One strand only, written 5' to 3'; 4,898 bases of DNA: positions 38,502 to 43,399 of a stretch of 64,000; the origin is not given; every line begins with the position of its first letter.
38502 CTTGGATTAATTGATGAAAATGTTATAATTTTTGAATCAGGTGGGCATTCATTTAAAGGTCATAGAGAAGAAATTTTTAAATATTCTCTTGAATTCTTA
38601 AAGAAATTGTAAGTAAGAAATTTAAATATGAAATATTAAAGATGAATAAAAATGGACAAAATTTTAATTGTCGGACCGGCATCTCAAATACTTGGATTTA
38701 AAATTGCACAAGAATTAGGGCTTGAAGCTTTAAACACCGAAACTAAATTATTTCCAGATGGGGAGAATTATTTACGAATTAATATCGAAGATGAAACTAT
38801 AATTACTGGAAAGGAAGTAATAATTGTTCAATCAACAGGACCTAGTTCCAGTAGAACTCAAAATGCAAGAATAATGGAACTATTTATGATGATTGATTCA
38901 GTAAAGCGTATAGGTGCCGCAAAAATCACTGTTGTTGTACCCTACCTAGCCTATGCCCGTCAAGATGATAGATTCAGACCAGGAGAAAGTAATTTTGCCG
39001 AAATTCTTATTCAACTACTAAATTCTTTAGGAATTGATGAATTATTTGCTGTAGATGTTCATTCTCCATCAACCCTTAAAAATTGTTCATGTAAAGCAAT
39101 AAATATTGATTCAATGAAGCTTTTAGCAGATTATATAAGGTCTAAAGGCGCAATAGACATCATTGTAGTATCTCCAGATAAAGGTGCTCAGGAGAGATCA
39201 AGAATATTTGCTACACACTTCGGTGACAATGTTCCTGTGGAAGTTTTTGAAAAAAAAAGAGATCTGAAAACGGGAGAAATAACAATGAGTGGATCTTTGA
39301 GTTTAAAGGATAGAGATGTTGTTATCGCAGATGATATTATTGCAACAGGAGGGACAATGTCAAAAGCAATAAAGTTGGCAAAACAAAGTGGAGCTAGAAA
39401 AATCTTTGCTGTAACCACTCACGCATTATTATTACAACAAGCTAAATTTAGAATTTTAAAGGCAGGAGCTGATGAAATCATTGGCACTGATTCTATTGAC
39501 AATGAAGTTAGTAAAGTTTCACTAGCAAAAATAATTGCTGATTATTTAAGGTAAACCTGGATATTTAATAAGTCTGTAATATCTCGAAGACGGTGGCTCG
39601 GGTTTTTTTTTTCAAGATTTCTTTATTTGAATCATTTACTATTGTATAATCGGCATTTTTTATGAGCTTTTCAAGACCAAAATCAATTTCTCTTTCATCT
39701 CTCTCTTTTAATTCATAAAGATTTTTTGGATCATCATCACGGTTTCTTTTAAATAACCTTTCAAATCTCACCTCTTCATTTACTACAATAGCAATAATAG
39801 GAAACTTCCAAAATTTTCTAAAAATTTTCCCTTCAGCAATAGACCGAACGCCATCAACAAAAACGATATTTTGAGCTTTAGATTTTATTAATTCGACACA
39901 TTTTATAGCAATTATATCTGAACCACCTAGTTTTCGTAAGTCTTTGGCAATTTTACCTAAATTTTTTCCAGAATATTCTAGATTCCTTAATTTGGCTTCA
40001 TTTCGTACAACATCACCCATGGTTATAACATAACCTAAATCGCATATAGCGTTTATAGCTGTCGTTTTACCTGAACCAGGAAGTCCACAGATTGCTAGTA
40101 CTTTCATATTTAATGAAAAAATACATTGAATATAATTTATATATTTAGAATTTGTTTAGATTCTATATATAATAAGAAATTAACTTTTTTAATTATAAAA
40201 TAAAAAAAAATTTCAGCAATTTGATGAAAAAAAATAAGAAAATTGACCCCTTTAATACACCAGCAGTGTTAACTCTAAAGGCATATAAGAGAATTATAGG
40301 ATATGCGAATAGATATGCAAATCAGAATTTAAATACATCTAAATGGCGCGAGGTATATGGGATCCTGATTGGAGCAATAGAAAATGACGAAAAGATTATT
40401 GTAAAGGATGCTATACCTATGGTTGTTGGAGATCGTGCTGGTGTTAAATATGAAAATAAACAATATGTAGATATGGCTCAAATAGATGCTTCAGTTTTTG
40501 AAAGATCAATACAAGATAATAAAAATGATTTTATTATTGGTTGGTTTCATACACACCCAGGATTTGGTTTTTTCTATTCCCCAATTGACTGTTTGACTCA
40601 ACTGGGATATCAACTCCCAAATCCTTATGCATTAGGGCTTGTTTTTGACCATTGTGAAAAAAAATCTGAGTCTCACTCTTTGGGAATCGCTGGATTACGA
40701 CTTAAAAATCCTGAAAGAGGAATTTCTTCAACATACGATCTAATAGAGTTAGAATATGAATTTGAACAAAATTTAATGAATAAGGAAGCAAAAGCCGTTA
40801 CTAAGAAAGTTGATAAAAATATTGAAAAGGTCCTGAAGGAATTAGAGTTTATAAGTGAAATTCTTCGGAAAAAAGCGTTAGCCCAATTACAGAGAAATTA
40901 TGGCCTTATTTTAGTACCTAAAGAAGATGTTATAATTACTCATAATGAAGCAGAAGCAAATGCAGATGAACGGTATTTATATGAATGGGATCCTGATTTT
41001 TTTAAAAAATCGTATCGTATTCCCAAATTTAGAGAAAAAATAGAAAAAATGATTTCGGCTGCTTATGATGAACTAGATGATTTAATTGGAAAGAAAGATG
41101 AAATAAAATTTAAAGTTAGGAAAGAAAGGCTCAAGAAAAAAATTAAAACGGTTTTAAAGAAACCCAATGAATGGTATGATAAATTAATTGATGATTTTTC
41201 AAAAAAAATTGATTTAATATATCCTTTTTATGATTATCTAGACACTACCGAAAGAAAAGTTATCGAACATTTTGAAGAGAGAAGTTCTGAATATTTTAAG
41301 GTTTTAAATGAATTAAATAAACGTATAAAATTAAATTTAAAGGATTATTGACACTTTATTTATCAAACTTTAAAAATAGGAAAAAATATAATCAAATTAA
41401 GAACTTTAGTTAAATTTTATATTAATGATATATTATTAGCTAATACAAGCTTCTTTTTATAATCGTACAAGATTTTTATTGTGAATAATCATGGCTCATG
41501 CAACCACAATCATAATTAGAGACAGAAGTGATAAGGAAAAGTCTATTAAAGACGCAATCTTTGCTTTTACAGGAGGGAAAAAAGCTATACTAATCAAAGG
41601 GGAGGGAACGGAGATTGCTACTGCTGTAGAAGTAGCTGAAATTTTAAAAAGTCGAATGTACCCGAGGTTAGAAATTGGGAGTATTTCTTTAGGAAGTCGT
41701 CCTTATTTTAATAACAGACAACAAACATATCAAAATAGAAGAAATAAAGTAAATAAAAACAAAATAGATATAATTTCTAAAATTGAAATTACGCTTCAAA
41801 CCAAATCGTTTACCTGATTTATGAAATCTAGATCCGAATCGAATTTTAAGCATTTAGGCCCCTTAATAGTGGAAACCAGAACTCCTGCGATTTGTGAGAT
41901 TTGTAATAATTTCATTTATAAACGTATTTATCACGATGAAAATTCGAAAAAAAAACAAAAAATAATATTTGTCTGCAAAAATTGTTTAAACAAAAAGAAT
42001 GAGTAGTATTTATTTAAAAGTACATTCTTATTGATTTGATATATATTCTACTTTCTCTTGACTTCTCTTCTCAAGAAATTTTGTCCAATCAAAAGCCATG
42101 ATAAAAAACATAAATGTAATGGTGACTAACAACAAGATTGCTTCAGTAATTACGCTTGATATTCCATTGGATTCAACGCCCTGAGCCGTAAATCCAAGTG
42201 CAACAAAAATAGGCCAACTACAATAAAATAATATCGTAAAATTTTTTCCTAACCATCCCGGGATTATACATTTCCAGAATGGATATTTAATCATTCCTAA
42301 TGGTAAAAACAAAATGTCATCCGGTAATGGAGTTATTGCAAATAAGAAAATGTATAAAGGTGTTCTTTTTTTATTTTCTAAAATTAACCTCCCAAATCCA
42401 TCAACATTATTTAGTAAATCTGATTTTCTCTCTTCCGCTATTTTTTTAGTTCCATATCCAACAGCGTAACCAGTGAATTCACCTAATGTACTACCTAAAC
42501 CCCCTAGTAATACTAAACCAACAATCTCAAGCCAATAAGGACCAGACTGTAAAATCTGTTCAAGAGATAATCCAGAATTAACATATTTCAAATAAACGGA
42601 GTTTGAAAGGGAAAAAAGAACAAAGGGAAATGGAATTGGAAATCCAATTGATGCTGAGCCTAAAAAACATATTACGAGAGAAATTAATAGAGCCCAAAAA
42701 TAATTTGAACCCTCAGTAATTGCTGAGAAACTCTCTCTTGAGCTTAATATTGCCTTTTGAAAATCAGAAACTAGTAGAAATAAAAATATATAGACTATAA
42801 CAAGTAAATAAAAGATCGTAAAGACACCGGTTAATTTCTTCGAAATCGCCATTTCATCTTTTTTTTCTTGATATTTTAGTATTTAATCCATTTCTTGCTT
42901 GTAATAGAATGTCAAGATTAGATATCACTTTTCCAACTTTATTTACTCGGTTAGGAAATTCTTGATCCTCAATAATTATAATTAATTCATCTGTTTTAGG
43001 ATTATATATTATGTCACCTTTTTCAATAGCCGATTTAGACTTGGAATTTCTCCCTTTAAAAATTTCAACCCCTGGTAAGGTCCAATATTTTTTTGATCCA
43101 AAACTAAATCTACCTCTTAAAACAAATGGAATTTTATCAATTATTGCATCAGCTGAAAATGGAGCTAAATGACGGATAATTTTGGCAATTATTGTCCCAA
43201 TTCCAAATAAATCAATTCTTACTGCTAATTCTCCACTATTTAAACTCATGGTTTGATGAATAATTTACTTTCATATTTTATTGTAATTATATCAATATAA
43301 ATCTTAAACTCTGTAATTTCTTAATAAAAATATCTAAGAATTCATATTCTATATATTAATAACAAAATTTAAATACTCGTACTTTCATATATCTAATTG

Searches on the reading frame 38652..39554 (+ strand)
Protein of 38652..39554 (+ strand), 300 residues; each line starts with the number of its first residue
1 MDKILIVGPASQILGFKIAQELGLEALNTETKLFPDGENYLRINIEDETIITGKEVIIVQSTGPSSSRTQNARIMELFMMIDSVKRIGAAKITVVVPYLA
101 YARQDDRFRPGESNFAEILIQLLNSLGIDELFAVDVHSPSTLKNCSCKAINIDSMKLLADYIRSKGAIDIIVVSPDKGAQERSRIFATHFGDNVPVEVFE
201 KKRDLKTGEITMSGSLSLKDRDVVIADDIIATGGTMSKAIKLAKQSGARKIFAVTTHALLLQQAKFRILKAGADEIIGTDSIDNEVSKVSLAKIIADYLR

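Call 38: search_protein_families(library=pfam, proteins=[window:38652-39554:+], max_evalue=0.001)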
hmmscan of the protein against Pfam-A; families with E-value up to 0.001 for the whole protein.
window:38652-39554:+ (300 aa): 4 families
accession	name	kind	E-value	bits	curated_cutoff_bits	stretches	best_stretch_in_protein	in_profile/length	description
PF13793.12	Pribosyltran_N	-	8.2e-27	93.8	25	1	5-127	3-117/117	N-terminal domain of ribose phosphate pyrophosphokinase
PF00156.33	Pribosyltran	-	4.8e-15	55.6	26.3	1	149-257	10-124/158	Phosphoribosyl transferase domain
PF14572.12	Pribosyl_synth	-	1.9e-09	38.2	27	1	220-294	83-157/184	Phosphoribosyl synthetase-associated domain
PF14681.12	UPRTase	-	0.00095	19.1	27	0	217-287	117-187/206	Uracil phosphoribosyltransferase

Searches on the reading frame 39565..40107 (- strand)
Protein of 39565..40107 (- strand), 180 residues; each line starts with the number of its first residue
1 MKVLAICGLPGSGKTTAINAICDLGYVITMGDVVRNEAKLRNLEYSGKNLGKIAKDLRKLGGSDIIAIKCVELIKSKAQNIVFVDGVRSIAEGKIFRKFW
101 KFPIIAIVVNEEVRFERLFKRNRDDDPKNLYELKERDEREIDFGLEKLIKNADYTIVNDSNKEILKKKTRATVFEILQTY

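Call 38: search_protein_families(library=pfam, proteins=[window:39565-40107:-], max_evalue=0.001)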
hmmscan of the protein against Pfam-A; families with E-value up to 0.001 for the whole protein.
window:39565-40107:- (180 aa): 4 families
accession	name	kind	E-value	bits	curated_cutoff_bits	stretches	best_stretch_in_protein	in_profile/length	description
PF13207.12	AAA_17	-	1e-11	45.7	27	1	8-133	2-135/136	AAA domain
PF13238.12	AAA_18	-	9.4e-10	39.5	29.4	1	5-127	2-117/128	AAA domain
PF13671.12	AAA_33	-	6.5e-07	30.2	27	1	3-128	1-126/143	AAA domain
PF03668.21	RapZ-like_N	-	0.00015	22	25.4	1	1-89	1-93/158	RapZ-like N-terminal domain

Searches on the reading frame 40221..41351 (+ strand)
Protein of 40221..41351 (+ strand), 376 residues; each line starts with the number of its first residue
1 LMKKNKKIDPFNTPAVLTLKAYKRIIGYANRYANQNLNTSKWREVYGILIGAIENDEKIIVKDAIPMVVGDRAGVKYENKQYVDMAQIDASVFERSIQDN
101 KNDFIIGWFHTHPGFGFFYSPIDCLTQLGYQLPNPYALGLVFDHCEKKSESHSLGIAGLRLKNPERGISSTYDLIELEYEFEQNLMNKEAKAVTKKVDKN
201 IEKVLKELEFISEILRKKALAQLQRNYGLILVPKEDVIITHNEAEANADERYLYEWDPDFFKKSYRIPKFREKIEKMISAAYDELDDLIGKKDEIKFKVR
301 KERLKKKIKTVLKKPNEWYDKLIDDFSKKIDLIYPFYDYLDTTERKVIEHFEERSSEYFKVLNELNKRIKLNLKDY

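Call 38: search_protein_families(library=pfam, proteins=[window:40221-41351:+], max_evalue=0.001)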
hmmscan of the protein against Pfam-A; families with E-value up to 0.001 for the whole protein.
window:40221-41351:+ (376 aa): 2 families
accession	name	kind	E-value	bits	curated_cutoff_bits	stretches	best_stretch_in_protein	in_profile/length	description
PF01398.27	JAB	-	5.2e-11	42.8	22.5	1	21-132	12-113/117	JAB1/Mov34/MPN/PAD-1 ubiquitin protease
PF14464.11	Prok-JAB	-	4e-05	23.9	25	1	43-123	18-86/114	Prokaryotic homologs of the JAB domain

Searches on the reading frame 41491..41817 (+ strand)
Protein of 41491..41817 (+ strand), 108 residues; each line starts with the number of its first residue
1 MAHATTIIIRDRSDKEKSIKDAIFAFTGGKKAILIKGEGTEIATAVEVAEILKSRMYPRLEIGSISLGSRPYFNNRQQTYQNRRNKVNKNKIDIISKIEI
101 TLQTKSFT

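Call 38: search_protein_families(library=pfam, proteins=[window:41491-41817:+], max_evalue=0.001)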
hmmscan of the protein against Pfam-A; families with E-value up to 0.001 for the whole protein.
window:41491-41817:+ (108 aa): 1 family
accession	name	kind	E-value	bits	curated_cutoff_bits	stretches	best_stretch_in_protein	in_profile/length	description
PF01918.27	Alba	-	3e-09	37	25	1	6-60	2-57/66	Alba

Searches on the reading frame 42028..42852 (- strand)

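Call 39: search_protein_families(library=pfam, proteins=[window:42028-42852:-], max_evalue=0.001)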
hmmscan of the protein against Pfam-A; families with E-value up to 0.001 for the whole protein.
window:42028-42852:- (274 aa): 1 family
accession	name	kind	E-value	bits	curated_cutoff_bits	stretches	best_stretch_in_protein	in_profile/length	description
PF09335.16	VTT_dom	-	7.3e-10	39.8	33.9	1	111-211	17-118/123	VTT domain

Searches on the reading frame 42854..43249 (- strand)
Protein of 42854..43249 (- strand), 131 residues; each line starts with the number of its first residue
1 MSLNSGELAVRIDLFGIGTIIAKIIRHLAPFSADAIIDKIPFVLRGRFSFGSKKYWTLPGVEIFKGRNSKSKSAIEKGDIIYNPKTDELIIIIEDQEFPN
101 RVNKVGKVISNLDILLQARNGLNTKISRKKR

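Call 39: search_protein_families(library=pfam, proteins=[window:42854-43249:-], max_evalue=0.001)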
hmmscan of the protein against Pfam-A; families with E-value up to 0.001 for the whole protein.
window:42854-43249:- (131 aa): 1 family
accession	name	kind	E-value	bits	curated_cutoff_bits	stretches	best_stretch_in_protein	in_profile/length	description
PF18050.6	Cyclophil_like2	-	0.00013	22.4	22.7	1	33-117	18-104/115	Cyclophilin-like family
